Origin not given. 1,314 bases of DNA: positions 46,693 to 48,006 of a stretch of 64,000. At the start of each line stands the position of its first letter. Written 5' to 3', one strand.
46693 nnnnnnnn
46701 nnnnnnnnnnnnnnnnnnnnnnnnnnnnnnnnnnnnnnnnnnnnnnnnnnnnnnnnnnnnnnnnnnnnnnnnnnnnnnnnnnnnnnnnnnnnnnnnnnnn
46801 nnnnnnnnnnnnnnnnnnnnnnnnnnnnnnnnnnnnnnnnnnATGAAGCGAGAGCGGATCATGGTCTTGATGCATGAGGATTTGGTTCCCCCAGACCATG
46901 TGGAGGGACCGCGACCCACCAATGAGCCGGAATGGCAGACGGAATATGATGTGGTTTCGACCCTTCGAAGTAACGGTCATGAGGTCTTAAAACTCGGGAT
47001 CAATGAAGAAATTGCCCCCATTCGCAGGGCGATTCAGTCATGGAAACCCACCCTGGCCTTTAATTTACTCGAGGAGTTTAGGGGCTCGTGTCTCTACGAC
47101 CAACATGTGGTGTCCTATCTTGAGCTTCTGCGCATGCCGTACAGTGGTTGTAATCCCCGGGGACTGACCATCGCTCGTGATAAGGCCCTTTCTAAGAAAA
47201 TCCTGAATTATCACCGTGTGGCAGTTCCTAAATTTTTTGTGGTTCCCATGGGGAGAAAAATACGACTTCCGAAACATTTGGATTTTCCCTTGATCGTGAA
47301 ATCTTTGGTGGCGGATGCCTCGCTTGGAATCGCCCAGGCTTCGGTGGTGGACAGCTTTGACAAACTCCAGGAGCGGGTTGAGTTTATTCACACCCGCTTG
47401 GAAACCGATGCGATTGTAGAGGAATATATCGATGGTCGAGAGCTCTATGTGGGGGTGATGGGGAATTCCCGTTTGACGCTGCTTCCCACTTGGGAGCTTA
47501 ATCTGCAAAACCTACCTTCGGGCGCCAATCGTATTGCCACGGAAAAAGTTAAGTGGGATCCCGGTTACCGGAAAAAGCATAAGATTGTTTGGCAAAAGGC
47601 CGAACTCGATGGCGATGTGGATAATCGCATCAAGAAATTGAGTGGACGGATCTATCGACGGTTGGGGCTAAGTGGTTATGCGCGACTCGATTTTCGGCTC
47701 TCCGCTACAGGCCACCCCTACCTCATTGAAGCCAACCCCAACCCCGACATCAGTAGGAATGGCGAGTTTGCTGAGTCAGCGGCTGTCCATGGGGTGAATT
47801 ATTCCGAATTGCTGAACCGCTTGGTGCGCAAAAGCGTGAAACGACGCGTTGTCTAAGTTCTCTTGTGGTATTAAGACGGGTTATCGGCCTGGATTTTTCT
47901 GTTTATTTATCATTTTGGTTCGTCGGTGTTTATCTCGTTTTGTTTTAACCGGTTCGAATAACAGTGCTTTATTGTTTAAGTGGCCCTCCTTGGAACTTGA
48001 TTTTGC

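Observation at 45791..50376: Candidate undescribed peptide ligation/processing module: zincin-like HExxH protein, Ddl-type ATP-grasp ligase and a transglutaminase-like multi-TM protein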

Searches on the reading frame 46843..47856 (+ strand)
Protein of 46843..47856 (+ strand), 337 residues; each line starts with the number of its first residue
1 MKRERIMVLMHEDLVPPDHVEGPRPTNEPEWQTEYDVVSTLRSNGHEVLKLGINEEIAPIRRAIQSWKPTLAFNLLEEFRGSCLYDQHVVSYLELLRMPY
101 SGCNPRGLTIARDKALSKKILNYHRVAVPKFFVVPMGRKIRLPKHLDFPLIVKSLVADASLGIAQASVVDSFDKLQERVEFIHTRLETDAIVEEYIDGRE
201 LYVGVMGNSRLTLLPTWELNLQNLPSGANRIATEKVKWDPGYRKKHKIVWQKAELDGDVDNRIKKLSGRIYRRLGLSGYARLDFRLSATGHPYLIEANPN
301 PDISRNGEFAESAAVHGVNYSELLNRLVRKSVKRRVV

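Call 3: search_protein_families(library=pfam, proteins=[window:46843-47856:+], max_evalue=0.01)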
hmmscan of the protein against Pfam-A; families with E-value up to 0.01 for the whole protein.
window:46843-47856:+ (337 aa): 4 families
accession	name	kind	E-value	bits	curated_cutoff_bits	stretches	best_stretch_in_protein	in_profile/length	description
PF07478.18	Dala_Dala_lig_C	-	4.6e-26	92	24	1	143-328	32-203/204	D-ala D-ala ligase C-terminus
PF02655.19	ATP-grasp_3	-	0.00058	20.4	23.2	1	112-300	2-156/160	ATP-grasp domain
PF13535.11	ATP-grasp_4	-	0.0017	18.4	27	0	147-203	2-68/160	ATP-grasp domain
PF08443.16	RimK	-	0.0096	16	21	0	111-198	1-84/188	RimK-like ATP-grasp domain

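Call 4: search_protein_families(library=ncbifam, proteins=[window:46843-47856:+], max_evalue=0.01)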
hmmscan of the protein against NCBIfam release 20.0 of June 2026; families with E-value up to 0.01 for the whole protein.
window:46843-47856:+ (337 aa): 38 families (the best 25 are shown)
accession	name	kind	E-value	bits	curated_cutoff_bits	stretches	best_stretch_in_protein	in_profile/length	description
NF002378.0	PRK01372.1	subfamily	6.8e-36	123.5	243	1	36-333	29-303/305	D-alanine--D-alanine ligase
TIGR01205.1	D_ala_D_alaTIGR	subfamily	1.2e-29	103.4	245.65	1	68-330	64-316/318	D-alanine--D-alanine ligase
NF000091.3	D_ala_D_ser_VanG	exception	5.8e-23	81.3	495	1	86-330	108-342/344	D-alanine--D-serine ligase VanG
NF002528.0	PRK01966.1-4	subfamily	1.2e-22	80.2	262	1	88-334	116-361/366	D-alanine--D-alanine ligase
NF000206.1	D_ala_D_lac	equivalog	1.7e-22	79.9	550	1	80-332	99-341/342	D-alanine--(R)-lactate ligase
NF002527.0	PRK01966.1-3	equivalog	4.9e-22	78.6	310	1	89-333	94-330/332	D-alanine--D-alanine ligase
NF012215.1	D_ala_D_lac_VanD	exception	3.8e-21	75.8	700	1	86-334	105-343/343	D-alanine--(R)-lactate ligase VanD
NF011169.0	PRK14571.1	equivalog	7.2e-21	74.8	404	1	36-334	23-298/300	D-alanyl-alanine synthetase A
NF000374.1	D_ala_D_lac_VanO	exception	2.9e-20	72.6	750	1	85-331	104-340/346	D-alanine--(R)-lactate ligase VanO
NF012217.1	D_ala_D_lac_VanA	exception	9.4e-19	67.8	775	1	81-332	100-341/343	D-alanine--(R)-lactate ligase VanA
NF000372.1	D_ala_D_lac_VanI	exception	4.4e-18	65.7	700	1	86-329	105-338/341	D-alanine--(R)-lactate ligase VanI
NF012216.1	D_ala_D_lac_VanB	exception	4.3e-17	62.3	750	1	79-334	97-342/342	D-alanine--(R)-lactate ligase VanB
NF000207.3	D_ala_D_ser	equivalog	6.8e-17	61.6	520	1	83-329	101-337/342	D-alanine--D-serine ligase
NF002529.0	PRK01966.1-5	equivalog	9.5e-17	60.9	472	1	85-329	99-334/348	D-alanine--D-alanine ligase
NF000470.1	D_ala_D_lac_VanM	exception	6e-16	58.7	760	1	84-333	103-342/343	D-alanine--(R)-lactate ligase VanM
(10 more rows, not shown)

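Call 21: search_solved_structures(query=window:46843-47856:+, max_evalue=0.001, show_alignments=1)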
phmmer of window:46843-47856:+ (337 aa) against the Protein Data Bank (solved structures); distinct sequences matched with E-value up to 0.001: 34.
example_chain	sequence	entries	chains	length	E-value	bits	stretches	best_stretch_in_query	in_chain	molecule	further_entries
3r23_A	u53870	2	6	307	3.6e-22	82.1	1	33-334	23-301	D-alanine--D-alanine ligase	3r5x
1e4e_A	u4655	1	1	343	2.8e-18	69.3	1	81-332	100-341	VANCOMYCIN/TEICOPLANIN A-TYPE RESISTANCE PROTEIN VANA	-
1e4e_B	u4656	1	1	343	3.9e-18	68.9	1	81-332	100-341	VANCOMYCIN/TEICOPLANIN A-TYPE RESISTANCE PROTEIN VANA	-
6u1c_A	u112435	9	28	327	7.6e-17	64.6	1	84-331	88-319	D-alanine--D-alanine ligase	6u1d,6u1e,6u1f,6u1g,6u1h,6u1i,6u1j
2yzg_A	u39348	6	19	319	9.2e-17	64.3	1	84-330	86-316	D-alanine--D-alanine ligase | D-alanine-D-alanine ligase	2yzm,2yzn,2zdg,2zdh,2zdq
2fb9_A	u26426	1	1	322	9.5e-17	64.3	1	84-330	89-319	D-alanine:D-alanine ligase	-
8evx_A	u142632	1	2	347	1e-16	64.2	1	93-334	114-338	D-alanine--D-alanine ligase A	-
8evv_A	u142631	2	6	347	1e-16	64.2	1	93-334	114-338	D-alanine--D-alanine ligase A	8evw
3se7_A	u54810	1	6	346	3.5e-16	62.4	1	79-330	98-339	VanA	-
4fu0_A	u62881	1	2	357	1e-15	60.9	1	88-329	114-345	D-alanine--D-alanine ligase 7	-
3k3p_A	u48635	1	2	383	4.9e-14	55.4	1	85-329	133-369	D-alanine--D-alanine ligase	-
3r5f_A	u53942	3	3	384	7.6e-14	54.8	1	84-334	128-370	D-alanine--D-alanine ligase 1 | D-alanine--D-alanine ligase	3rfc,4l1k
3e5n_A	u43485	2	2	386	7.7e-14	54.7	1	84-334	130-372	D-alanine-D-alanine ligase A | D-alanine--D-alanine ligase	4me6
1ehi_A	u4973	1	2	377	4.5e-12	48.9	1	86-328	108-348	D-ALANINE:D-LACTATE LIGASE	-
7u56_A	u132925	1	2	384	1.5e-11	47.2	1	66-335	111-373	D-alanine--D-alanine ligase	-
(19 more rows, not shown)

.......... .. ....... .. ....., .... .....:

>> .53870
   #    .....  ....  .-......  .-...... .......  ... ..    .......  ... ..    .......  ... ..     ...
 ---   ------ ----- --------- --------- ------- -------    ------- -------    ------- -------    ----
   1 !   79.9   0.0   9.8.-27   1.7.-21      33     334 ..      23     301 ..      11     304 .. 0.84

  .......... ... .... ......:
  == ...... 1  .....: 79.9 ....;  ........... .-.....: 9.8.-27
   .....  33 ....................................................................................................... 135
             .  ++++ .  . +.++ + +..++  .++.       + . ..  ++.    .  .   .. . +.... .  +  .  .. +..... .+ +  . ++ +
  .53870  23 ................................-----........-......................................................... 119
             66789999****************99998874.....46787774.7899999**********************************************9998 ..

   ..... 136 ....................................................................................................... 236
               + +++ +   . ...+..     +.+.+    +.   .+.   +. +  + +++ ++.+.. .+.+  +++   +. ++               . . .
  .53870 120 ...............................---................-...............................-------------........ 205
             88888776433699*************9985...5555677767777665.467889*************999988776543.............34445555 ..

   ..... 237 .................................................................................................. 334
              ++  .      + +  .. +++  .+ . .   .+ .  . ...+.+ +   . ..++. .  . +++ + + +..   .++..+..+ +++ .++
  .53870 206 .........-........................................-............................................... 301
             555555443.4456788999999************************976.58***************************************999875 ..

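Call 30: find_homologous_proteins(query=window:46843-47856:+)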
Query window:46843-47856:+ (337 aa): 8000 proteins with E <= 0.001 among 8000 candidates; the best 120 are listed.
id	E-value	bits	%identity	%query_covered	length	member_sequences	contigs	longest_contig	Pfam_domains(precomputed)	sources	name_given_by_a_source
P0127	9.9e-225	763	100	100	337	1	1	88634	PF07478.19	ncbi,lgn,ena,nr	ncbi:MAG: D-alanine--D-alanine ligase [Myxococcota bacterium]|nr:D-alanine--D-alanine ligase [Myxoco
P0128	4.3e-143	494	64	99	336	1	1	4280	PF02655.20,PF07478.19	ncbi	-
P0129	8.1e-143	494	63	99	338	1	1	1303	PF02655.20,PF07478.19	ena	-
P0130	8.4e-143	494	64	99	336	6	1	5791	PF07478.19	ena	-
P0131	1.6e-139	483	64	100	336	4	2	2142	PF07478.19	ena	-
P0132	2.1e-139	482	64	100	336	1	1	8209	PF07478.19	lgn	-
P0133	4.0e-139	481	64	100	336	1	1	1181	PF07478.19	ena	-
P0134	2.0e-138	479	63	100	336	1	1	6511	PF07478.19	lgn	-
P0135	5.7e-138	478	64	100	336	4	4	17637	PF13535.12,PF07478.19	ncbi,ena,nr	ncbi:MAG: D-alanine--D-alanine ligase [Myxococcota bacterium]|nr:D-alanine--D-alanine ligase [Myxoco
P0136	2.5e-137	475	63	100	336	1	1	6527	PF07478.19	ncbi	-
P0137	1.3e-135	470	62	100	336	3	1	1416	PF07478.19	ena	-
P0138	9.0e-135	467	59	100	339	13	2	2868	PF07478.19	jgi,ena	-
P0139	1.3e-134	467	59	98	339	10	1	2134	PF07478.19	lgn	-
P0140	4.8e-133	461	62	100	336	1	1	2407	PF07478.19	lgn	-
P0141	9.7e-132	457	62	100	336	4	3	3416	PF07478.19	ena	-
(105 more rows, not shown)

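Call 44: search_protein_families(library=padloc, proteins=[window:46843-47856:+], max_evalue=0.01)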
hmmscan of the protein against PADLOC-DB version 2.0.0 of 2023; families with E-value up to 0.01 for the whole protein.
window:46843-47856:+ (337 aa): 0 families

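Call 80: search_dna_similar(query=window:46843-47856:+, collection=plasmids, mode=protein, max_rows=12)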
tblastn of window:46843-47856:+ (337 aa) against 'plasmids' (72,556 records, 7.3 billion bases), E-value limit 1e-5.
Records with a match: 143; places in all: 170; records where one place covers at least 80% of the query: 38.
Best place of each record, by identity: <60% 143.
By first word of the organism name: Enterococcus 23; Agrobacterium 20; Streptomyces 14; Rhizobium 9; Escherichia 9; Sinorhizobium 8; Vibrio 5; Apilactobacillus 5; Bacillus 4; Paenibacillus 4; and 30 more.
By predicted mobility (MOB-suite, as given by PLSDB): non-mobilizable 80; conjugative 49; mobilizable 14.
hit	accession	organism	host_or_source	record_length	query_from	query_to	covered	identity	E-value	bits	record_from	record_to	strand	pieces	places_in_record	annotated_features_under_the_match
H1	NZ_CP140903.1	Sinorhizobium medicae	Medicago lupulina,whole organism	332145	24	321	88%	31.3%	5e-33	136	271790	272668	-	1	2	ATP-grasp domain-containing protein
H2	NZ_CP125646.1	Rhizobium sp. BT03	Phaseolus vulgaris,Pure culture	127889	23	317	88%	31.5%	1e-30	129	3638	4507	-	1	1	ATP-grasp domain-containing protein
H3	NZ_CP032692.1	Rhizobium sp. CCGE532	Phaseolus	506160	32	321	86%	31.6%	1e-31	132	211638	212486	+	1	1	ATP-grasp domain-containing protein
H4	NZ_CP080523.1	Mesorhizobium sp. AR10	Astragalus sp.,Cell culture,root nodule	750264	37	321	85%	30.6%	4e-29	125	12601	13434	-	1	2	ATP-grasp domain-containing protein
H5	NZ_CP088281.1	Bradyrhizobium barranii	Glycine max cv. AC Glengarry,cell ...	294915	32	321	86%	29.8%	2e-27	120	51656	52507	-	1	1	ATP-grasp domain-containing protein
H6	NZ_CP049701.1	Bradyrhizobium barranii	Glycine max cv. AC Glengarry,cell ...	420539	32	321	86%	29.8%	2e-27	120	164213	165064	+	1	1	ATP-grasp domain-containing protein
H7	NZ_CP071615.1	Rhizobium bangladeshense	lentil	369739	36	321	85%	30.2%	1e-25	115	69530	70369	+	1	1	ATP-grasp domain-containing protein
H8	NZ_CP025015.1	Rhizobium leguminosarum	Lotus corniculatus,Bacteria culture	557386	36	322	85%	29.4%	8e-26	115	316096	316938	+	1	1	ATP-grasp domain-containing protein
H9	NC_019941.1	Thioflavicoccus mobilis 8321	flat, laminated microbial mat in a salt ...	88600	37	320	84%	29.7%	7e-24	109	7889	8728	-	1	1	ATP-grasp enzyme, D-alanine-D-alanine ligase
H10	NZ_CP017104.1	Rhizobium gallicum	Phaseolus vulgaris,Whole ...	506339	37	321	85%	29.4%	9e-28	121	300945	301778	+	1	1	ATP-grasp domain-containing protein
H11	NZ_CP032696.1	Rhizobium jaguaris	Calliandra grandiflora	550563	36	321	85%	29.2%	1e-24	112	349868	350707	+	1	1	ATP-grasp domain-containing protein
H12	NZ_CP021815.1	Sinorhizobium meliloti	Medicago truncatula,Single Cell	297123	36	321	85%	28.8%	6e-27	119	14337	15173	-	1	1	ATP-grasp domain-containing protein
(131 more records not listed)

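Call 81: get_annotated_region(hit=H1, flank=6000)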
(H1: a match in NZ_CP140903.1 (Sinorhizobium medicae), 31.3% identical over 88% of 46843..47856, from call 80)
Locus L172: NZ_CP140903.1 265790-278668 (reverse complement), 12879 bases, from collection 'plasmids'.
description: Sinorhizobium medicae strain ml42 plasmid pMl2, complete sequence
organism: Sinorhizobium medicae (NCBI taxid 110321)
taxonomy: Bacteria; Pseudomonadota; Alphaproteobacteria; Hyphomicrobiales; Rhizobiaceae; Sinorhizobium; Sinorhizobium medicae
host: -; source: Medicago lupulina,whole organism; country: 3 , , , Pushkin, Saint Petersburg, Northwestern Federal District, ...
typing (MOB-suite, as given by PLSDB): mobilizable; replicon rep_cluster_590,rep_cluster_946; relaxase MOBQ
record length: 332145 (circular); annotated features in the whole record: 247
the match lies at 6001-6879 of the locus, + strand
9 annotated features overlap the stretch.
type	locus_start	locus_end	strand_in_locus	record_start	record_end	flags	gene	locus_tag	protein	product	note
CDS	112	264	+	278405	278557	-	-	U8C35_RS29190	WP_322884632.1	hypothetical protein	-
CDS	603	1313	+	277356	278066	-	-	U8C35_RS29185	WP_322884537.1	hypothetical protein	-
CDS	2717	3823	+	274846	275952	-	-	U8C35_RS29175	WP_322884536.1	zinc ribbon domain-containing protein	-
CDS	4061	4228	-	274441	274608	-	tnpB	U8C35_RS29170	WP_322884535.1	IS66 family insertion sequence element accessory protein TnpB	-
CDS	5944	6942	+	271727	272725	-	-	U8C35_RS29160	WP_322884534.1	ATP-grasp domain-containing protein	-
CDS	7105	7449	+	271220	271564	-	-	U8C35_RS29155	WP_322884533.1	hypothetical protein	-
CDS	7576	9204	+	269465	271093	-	-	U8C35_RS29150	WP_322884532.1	MFS transporter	GO:0055085 - transmembrane transport [Evidence IEA]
CDS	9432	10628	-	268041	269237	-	-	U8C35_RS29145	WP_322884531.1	IS256-like element ISRm5 family transposase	GO:0006313 - DNA transposition [Evidence IEA]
CDS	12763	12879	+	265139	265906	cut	istB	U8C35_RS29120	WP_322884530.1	IS21-like element helper ATPase IstB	-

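Call 82: get_annotated_region(hit=H9, flank=6000)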
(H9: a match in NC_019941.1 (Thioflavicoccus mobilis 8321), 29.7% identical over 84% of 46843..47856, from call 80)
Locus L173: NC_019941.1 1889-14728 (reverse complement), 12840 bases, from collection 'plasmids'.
description: Thioflavicoccus mobilis 8321 plasmid pTHIMO01, complete sequence
organism: Thioflavicoccus mobilis 8321 (NCBI taxid 765912)
taxonomy: Bacteria; Pseudomonadota; Gammaproteobacteria; Chromatiales; Chromatiaceae; Thioflavicoccus; Thioflavicoccus mobilis; Thioflavicoccus mobilis 8321
host: -; source: flat, laminated microbial mat in a salt marsh; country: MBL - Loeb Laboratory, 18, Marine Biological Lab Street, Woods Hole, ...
typing (MOB-suite, as given by PLSDB): conjugative; replicon rep_cluster_1761; relaxase MOBP; mating-pair formation MPF_T
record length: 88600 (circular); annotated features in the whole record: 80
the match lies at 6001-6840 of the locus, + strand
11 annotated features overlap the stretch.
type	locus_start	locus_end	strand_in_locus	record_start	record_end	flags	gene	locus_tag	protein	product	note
CDS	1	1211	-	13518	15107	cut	-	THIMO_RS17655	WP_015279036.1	IS66 family transposase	-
CDS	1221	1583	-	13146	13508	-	tnpB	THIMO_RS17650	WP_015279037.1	IS66 family insertion sequence element accessory protein TnpB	-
CDS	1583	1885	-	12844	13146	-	-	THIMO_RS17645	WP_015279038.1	hypothetical protein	-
CDS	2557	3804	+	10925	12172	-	-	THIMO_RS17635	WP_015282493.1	diaminobutyrate--2-oxoglutarate transaminase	-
CDS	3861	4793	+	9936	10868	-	sbnA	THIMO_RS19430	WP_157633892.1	2,3-diaminopropionate biosynthesis protein SbnA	GO:0009058 - biosynthetic process [Evidence IEA]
CDS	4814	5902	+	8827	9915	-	-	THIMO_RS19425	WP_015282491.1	ornithine cyclodeaminase, mu-crystallin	-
CDS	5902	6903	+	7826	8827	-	-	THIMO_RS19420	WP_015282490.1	ATP-grasp enzyme, D-alanine-D-alanine ligase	-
CDS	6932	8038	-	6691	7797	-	-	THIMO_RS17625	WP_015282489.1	KamA family radical SAM protein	GO:0008152 - metabolic process [Evidence IEA]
CDS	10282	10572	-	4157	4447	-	-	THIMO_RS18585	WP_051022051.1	hypothetical protein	-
CDS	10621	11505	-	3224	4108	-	-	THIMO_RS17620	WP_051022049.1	hypothetical protein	-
CDS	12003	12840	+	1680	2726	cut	-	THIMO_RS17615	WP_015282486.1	Fic family protein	-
